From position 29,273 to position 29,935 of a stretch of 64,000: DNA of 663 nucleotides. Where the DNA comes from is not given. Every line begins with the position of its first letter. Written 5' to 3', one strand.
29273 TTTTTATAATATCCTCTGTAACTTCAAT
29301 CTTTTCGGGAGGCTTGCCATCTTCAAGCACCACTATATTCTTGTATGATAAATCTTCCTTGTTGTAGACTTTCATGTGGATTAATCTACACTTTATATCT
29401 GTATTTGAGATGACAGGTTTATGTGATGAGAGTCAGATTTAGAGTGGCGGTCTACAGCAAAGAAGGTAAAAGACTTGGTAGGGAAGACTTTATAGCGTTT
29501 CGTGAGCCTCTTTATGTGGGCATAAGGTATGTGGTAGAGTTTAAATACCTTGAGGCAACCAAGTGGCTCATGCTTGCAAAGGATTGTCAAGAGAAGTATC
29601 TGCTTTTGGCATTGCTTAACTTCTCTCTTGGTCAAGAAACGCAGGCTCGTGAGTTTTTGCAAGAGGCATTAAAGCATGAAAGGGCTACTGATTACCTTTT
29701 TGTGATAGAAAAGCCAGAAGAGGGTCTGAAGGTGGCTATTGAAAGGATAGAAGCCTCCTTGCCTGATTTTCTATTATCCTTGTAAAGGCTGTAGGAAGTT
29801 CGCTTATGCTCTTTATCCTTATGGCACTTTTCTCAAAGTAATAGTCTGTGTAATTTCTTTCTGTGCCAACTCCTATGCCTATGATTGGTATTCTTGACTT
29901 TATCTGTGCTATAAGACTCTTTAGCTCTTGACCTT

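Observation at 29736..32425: Encapsulin shell gene coupled to a 614-aa VWA/MIDAS protein, with no canonical cargo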

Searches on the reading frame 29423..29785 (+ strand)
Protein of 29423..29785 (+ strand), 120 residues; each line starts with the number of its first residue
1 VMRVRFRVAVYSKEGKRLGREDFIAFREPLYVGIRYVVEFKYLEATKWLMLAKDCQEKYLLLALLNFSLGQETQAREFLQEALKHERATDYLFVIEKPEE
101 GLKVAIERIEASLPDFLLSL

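Call 3: search_protein_families(library=pfam, proteins=[window:29423-29785:+], max_evalue=0.01)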
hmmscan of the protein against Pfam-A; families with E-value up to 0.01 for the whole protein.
window:29423-29785:+ (120 aa): 0 families

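Call 79: search_protein_families(library=pfam, proteins=[window:29423-29785:+], max_evalue=0.01)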
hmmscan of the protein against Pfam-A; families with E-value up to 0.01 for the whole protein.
window:29423-29785:+ (120 aa): 0 families
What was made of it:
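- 29423..29785 (+): Conserved 120-aa ORF of unknown function, convergent with the VWA gene and overlapping its 3' end by 50 nt. It has no Pfam match (calls 3, 79).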
